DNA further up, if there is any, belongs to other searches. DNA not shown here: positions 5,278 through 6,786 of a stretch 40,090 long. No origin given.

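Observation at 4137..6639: ECF sigma / zinc-finger anti-sigma / exported STN-bactofilin-membrane protein cassette divergent from a kinase-STAND-TPR gene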

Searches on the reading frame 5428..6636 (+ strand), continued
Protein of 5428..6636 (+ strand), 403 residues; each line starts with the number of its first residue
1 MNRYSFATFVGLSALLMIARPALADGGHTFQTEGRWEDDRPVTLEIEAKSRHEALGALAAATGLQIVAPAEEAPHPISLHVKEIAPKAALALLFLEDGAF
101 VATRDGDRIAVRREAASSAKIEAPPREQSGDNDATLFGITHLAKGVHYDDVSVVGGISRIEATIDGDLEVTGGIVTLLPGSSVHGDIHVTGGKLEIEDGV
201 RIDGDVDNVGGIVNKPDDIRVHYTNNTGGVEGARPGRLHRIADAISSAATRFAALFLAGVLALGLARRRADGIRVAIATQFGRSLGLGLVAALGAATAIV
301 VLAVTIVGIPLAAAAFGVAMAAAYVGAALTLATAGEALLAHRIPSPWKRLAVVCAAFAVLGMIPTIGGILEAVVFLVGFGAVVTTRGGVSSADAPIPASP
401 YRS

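Call 54: search_protein_families(library=pfam, proteins=[L057:3828-5453:+, L036:4206-6050:+, L029:4099-4620:+, L045:4106-4588:+, L037:3345-3911:+, L012:4524-4928:+, L002:5563-5955:+, L003:5463-5969:+, L006:2777-3250:+, L085:4097-4774:+], max_evalue=0.1)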
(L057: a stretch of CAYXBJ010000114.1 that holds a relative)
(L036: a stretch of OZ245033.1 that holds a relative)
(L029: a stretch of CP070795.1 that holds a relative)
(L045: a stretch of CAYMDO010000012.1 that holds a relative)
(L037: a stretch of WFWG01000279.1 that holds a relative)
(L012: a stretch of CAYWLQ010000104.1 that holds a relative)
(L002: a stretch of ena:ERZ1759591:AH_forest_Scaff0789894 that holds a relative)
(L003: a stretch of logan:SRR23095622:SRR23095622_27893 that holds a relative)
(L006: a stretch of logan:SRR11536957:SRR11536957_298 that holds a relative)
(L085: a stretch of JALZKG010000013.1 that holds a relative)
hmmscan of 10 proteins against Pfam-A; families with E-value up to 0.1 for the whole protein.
L057:3828-5453:+ (542 aa): 3 families
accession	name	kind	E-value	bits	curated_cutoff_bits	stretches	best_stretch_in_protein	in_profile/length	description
PF04519.19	Bactofilin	-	3.1e-11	43.8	27.9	2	196-292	2-95/98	Polymer-forming cytoskeletal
PF13490.11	zf-HC2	-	2.6e-07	31.1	22.2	1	12-36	11-35/35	Putative zinc-finger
PF03961.19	FapA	-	0.00015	21.9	31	1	229-324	20-110/272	Flagellar Assembly Protein A beta solenoid domain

L036:4206-6050:+ (615 aa): 2 families
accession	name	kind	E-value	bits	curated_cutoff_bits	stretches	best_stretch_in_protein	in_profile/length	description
PF04519.19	Bactofilin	-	0.0063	17.2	27.9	1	280-345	37-97/98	Polymer-forming cytoskeletal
PF20572.3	DUF6781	-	0.086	13.1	27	0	195-239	65-109/213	Family of unknown function (DUF6781)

L029:4099-4620:+ (174 aa): 1 family
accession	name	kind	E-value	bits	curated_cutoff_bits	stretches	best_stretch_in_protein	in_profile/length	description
PF13490.11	zf-HC2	-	8e-06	26.3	22.2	1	5-38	2-35/35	Putative zinc-finger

L045:4106-4588:+ (161 aa): 0 families

L037:3345-3911:+ (189 aa): 1 family
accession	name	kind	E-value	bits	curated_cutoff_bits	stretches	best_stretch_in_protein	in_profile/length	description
PF13490.11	zf-HC2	-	7.5e-06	26.4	22.2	1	3-37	1-35/35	Putative zinc-finger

L012:4524-4928:+ (135 aa): 0 families

L002:5563-5955:+ (131 aa): 0 families

L003:5463-5969:+ (169 aa): 1 family
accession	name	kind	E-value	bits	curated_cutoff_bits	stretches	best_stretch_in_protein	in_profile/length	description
PF11511.13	RhodobacterPufX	-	0.017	15.2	25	0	96-112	14-30/67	Intrinsic membrane protein PufX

L006:2777-3250:+ (158 aa): 4 families
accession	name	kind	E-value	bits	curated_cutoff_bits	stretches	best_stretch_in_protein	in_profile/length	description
PF00420.29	Oxidored_q2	-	0.0083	16.3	26.1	1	96-156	37-84/95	NADH-ubiquinone/plastoquinone oxidoreductase chain 4L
PF11162.13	DUF2946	-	0.024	15.8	23.7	1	21-88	44-111/117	Protein of unknown function (DUF2946)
PF10571.15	UPF0547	-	0.028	15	29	1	40-53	2-15/26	Uncharacterised protein family UPF0547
PF09534.15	Trp_oprn_chp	-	0.059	13.7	29.6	1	75-152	63-142/180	Tryptophan-associated transmembrane protein (Trp_oprn_chp)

L085:4097-4774:+ (226 aa): 1 family
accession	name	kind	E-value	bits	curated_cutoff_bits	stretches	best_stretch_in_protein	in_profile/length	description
PF13490.11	zf-HC2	-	0.034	14.7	22.2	1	30-53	12-35/35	Putative zinc-finger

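Call 62: predict_structure(alignment_id=A6)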
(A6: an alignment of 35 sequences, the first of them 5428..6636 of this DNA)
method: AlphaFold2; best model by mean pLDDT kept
length: 403 residues; sequences in the alignment: 35
mean_pLDDT: 85.5   pTM: 0.56
mean pLDDT of the five models: 85.5, 84.2, 83.3, 83.3, 83.2
residues with pLDDT >= 90: 283; 70-90: 43; 50-70: 42; < 50: 35
segments of 3 or more residues with pLDDT < 50: 1-3, 19-25, 117-129, 225-233, 389-391
pLDDT, mean of each block of 10 residues (from residue 1): 53 55 55 90 95 95 92 85 95 89 95 67 42 91 95 96 97 95 96 94 92 84 49 65 90 95 93 94 96 95 94 96 96 96 96 96 92 97 76 63 55
secondary structure, 60 per line:
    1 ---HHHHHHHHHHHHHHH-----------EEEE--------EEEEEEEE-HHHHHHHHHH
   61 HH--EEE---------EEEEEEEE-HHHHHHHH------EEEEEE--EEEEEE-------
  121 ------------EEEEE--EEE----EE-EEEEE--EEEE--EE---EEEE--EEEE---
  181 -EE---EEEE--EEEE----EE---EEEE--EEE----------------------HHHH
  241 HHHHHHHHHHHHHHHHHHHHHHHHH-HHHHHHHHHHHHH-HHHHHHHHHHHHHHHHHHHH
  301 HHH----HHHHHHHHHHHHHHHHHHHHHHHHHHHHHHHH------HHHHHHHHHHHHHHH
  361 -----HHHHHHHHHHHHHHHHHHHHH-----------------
elements in order: H4-18 E30-33 E42-49 H51-62 E65-67 E77-84 H86-93 E100-105 E108-113 E133-137 E140-142 E150-154 E157-160 E168-171 E174-177 E187-190 E193-196 E206-209 E212-214 H237-265 H267-279 H281-303 H308-339 H346-360 H366-386

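Call 64: fold_search(model_id=the predicted structure, library=pdb)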
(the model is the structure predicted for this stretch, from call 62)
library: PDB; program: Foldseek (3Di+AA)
matches with E <= 10: 286; with E <= 0.001: 0
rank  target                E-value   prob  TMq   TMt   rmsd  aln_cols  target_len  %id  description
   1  4ar0_MODEL_1_A        3.0e-03  1.00  0.17  0.47  11.7       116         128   18  N0 domain of Neisseria meningitidis Pilus assembly protein PilQ (released 2012-10-17)
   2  8jli_A                1.2e-02  0.21  0.12  0.11  14.4       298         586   13  Cryo-EM structure of SV2A dimer in complex levetiracetam (released 2024-05-01)
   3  4av2_A                2.5e-02  1.00  0.17  0.24   6.5        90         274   20  Single particle electron microscopy of PilQ dodecameric complexes from Neisseria meningitidis. (released 2012-10-17)
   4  7pmp_MODEL_1_A        4.1e-02  0.94  0.15  0.42  12.9       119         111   12  Solution structure of Legionella pneumophila LspD (released 2022-09-14)
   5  8jlc_A                6.5e-02  0.25  0.18  0.14  12.4       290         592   13  Cryo-EM structure of SV2A in complex with BoNT/A2 Hc and levetiracetam (released 2024-05-01)
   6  9m7n_A                8.1e-02  0.98  0.17  0.12   6.9       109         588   12  Cryo-EM structure of bacteriophage NF5 tail-associated lysin (released 2025-12-17)
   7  6x62_Ad               1.0e-01  0.93  0.17  0.39   6.9       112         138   12  Legionella pneumophila Dot T4SS OMC (released 2020-09-30)
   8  7mud_Ad               1.1e-01  0.99  0.21  0.50   5.1       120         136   12  Legionella pneumophila Dot/Icm T4SS OMC (released 2021-10-06)
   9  9cuv_MODEL_1_A        1.2e-01  0.99  0.16  0.62   3.5        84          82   14  Solution Structure of the N-terminal signalling domain of Pseudomonas capferrum PupB (released 2024-10-09)
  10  3ezj_G                1.3e-01  0.99  0.15  0.29   3.2        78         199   12  Crystal structure of the N-terminal domain of the secretin GspD from ETEC determined with the assistance of a nanobody (released 2009-02-17)
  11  3ezj_E                1.3e-01  0.98  0.14  0.27   3.1        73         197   12  Crystal structure of the N-terminal domain of the secretin GspD from ETEC determined with the assistance of a nanobody (released 2009-02-17)
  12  3jc8_Qa               1.5e-01  0.99  0.16  0.16   3.2        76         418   18  Architectural model of the type IVa pilus machine in a piliated state (released 2016-03-16)
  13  4ec5_B                1.7e-01  0.97  0.14  0.26   4.9        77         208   18  Crystal structure of the S210C (dimer) mutant from the N-terminal domain of the secretin XcpQ from Pseudomonas aerugin (released 2012-12-05)
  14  7mud_AD               1.9e-01  0.75  0.15  0.35   9.9       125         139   14  Legionella pneumophila Dot/Icm T4SS OMC (released 2021-10-06)
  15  3cdd_E                2.0e-01  0.99  0.15  0.19   2.4        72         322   14  Crystal structure of prophage MuSo2, 43 kDa tail protein from Shewanella oneidensis (released 2008-03-11)
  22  4m0h_A                2.6e-01  0.97  0.15  0.25   3.8        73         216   12  Crystal structure of a putative anti-sigma factor (BDI_1681) from Parabacteroides distasonis ATCC 8503 at 2.50 A resol (released 2013-10-16)
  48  4m0h_B                6.4e-01  0.97  0.16  0.29   2.8        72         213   14  Crystal structure of a putative anti-sigma factor (BDI_1681) from Parabacteroides distasonis ATCC 8503 at 2.50 A resol (released 2013-10-16)
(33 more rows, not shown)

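Call 76: list_cluster_members(proteins=[P0001, P0020, P0063, P0070, P0072, P0084, P0086, P0108])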
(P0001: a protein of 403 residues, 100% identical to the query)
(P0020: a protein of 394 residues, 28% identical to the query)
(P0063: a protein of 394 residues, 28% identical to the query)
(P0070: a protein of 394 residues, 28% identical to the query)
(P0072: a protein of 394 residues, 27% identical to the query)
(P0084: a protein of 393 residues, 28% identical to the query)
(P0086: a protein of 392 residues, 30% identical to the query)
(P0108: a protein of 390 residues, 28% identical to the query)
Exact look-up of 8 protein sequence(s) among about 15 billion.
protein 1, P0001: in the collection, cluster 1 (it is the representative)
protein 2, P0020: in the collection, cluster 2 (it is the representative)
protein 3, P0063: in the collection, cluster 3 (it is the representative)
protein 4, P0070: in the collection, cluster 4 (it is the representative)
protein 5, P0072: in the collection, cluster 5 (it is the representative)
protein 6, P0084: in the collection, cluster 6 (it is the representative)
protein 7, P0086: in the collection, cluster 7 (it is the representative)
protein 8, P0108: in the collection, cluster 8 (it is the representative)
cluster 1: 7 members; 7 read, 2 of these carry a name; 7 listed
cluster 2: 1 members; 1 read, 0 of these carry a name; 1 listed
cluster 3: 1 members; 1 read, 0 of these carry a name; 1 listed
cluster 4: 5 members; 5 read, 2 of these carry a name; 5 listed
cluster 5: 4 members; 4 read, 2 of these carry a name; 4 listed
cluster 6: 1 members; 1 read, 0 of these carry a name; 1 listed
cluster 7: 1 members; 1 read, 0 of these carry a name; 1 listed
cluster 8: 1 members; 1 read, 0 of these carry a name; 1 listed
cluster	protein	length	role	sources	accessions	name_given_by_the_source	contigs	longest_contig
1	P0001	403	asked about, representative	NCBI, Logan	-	-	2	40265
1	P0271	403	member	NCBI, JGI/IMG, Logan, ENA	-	hypothetical protein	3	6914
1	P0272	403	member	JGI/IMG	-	hypothetical protein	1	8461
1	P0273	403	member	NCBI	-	-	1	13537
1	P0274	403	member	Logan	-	-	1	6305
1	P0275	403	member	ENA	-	-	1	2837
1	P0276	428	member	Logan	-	-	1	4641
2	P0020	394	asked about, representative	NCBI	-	-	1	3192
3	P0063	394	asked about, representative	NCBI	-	-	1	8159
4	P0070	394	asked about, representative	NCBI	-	-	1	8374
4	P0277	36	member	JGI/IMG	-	hypothetical protein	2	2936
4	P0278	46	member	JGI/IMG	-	hypothetical protein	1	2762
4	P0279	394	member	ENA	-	-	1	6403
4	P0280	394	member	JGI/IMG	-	-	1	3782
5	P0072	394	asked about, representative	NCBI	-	-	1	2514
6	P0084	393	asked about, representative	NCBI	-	-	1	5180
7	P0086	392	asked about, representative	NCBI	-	-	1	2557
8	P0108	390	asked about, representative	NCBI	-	-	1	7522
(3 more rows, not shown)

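Call 77: find_encoding_contigs(protein=P0272, flank=3000, max_places=3)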
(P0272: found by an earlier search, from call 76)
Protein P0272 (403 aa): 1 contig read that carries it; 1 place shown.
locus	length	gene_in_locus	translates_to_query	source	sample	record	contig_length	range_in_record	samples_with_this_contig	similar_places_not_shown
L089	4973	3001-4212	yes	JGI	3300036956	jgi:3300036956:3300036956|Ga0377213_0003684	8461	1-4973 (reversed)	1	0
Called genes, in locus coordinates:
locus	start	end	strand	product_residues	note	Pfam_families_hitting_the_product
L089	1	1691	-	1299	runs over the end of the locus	PF00069:Pkinase, PF07714:PK_Tyr_Ser-Thr, PF00069:Pkinase, PF13191:AAA_16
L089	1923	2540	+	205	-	PF08281:Sigma70_r4_2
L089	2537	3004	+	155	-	-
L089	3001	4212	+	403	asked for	PF26514:DUF8173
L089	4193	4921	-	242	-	PF01575:MaoC_dehydratas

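Call 78: find_encoding_contigs(protein=P0271, flank=3000, max_places=4)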
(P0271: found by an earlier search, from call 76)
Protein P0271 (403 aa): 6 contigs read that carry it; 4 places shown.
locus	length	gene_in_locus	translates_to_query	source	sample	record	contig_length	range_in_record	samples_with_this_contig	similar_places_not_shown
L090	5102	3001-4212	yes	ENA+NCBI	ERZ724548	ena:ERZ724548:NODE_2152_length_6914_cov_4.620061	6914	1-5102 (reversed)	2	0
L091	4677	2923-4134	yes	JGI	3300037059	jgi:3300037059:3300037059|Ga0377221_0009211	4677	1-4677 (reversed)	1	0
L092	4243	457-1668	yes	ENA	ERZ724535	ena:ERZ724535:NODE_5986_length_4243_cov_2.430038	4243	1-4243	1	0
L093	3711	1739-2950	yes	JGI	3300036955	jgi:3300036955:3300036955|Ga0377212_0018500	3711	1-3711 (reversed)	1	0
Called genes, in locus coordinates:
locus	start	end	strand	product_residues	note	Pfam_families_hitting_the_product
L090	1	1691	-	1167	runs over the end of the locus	?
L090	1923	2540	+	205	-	PF08281:Sigma70_r4_2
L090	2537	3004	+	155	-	-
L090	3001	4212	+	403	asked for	PF26514:DUF8173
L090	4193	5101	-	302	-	?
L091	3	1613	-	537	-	?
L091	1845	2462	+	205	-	PF08281:Sigma70_r4_2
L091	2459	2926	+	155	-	-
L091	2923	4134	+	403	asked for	PF26514:DUF8173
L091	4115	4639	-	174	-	PF01575:MaoC_dehydratas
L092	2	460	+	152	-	?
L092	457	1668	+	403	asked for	PF26514:DUF8173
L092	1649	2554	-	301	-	PF01575:MaoC_dehydratas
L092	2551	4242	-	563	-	?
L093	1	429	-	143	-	?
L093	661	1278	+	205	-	PF08281:Sigma70_r4_2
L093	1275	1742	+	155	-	-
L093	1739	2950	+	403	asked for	PF26514:DUF8173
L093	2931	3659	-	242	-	PF01575:MaoC_dehydratas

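Call 89: search_protein_families(library=pfam, proteins=[L067:625-1902:+, L067:1956-3029:+, L067:3013-3609:-, L021:3670-4080:+, L021:4644-5873:+, L021:5927-6526:+, L021:2569-3630:+, L021:3726-4691:-], max_evalue=0.01)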
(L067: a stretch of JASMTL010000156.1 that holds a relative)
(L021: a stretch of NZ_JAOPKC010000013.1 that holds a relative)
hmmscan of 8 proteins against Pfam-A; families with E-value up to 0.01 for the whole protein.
L067:625-1902:+ (426 aa): 6 families
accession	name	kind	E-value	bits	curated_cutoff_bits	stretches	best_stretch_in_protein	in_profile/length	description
PF01593.30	Amino_oxidase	-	2.6e-20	73.6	19.8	1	10-408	1-430/443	Flavin containing amine oxidoreductase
PF13450.12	NAD_binding_8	-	6e-11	42.9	21.9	1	5-70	1-66/68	NAD(P)-binding Rossmann-like domain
PF01266.30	DAO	-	7.6e-08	32.7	27.9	1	168-251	117-205/353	FAD dependent oxidoreductase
PF00890.30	FAD_binding_2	-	0.00017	21.4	20.4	1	5-37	4-36/414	FAD binding domain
PF07992.20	Pyr_redox_2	-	0.00019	21.4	26.1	0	2-77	2-68/291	Pyridine nucleotide-disulphide oxidoreductase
PF03486.20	HI0933_like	-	0.00083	19.3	50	0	2-36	2-36/244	HI0933-like protein Rossmann domain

L067:1956-3029:+ (358 aa): 0 families

L067:3013-3609:- (198 aa): 1 family
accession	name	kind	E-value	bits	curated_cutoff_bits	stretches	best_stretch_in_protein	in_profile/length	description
PF02545.19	Maf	-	5.5e-58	196.2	27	1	2-185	1-186/187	Maf-like protein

L021:3670-4080:+ (137 aa): 13 families
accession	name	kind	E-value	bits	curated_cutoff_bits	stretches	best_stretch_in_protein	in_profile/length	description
PF13404.12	HTH_AsnC-type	-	2.8e-17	62.7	27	1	1-41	1-41/42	AsnC-type helix-turn-helix domain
PF13412.12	HTH_24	-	5.2e-16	58.4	21.9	1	1-48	1-48/48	Winged helix-turn-helix DNA-binding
PF01037.27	AsnC_trans_reg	-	2.3e-12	47.1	25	1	64-133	2-72/73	Lrp/AsnC ligand binding domain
PF22451.2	NirdL-like_HTH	-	4.7e-08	32.9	27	1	16-47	15-46/47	Siroheme decarboxylase NirDL-like HTH domain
PF12840.13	HTH_20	-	1.9e-06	28.2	27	1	4-48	5-49/51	Helix-turn-helix domain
PF09339.16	HTH_IclR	-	0.00013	22.1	22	1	7-49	7-50/52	IclR helix-turn-helix domain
PF08281.18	Sigma70_r4_2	-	0.00059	19.9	25.7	1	12-38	21-47/54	Sigma-70, region 4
PF22482.2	AsnC_trans_reg_3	-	0.00081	19.9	24.4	1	63-116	9-66/95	PF0864 C-terminal dimeric alpha+beta barrel domain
PF24033.1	DUF7342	-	0.0011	19.4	31.6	1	20-56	20-56/150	Family of unknown function (DUF7342)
PF24270.1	HTH_Cmi2_C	-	0.0038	17.9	27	0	4-49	76-120/125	Cmi2, C-terminal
PF25213.1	HVO_A0261_N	-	0.0039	17.5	35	1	7-49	15-56/86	HVO_A0261 N-terminal domain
PF13384.12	HTH_23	-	0.0052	17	24.6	0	11-46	11-46/50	Homeodomain-like domain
PF13542.12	HTH_Tnp_ISL3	-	0.0078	16.1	27.4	0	18-42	27-51/51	Helix-turn-helix domain of transposase family ISL3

L021:4644-5873:+ (410 aa): 1 family
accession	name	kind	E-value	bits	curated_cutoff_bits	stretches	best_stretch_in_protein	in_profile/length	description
PF04519.19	Bactofilin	-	8.2e-16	58.5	27.9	3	81-167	2-84/98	Polymer-forming cytoskeletal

L021:5927-6526:+ (200 aa): 2 families
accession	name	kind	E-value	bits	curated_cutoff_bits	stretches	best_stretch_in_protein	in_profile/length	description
PF12724.12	Flavodoxin_5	-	2.1e-38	132.4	27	1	17-167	1-145/145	Flavodoxin domain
PF00258.30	Flavodoxin_1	-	4e-05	24.2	25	1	18-74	1-60/143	Flavodoxin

L021:2569-3630:+ (354 aa): 0 families

L021:3726-4691:- (321 aa): 0 families
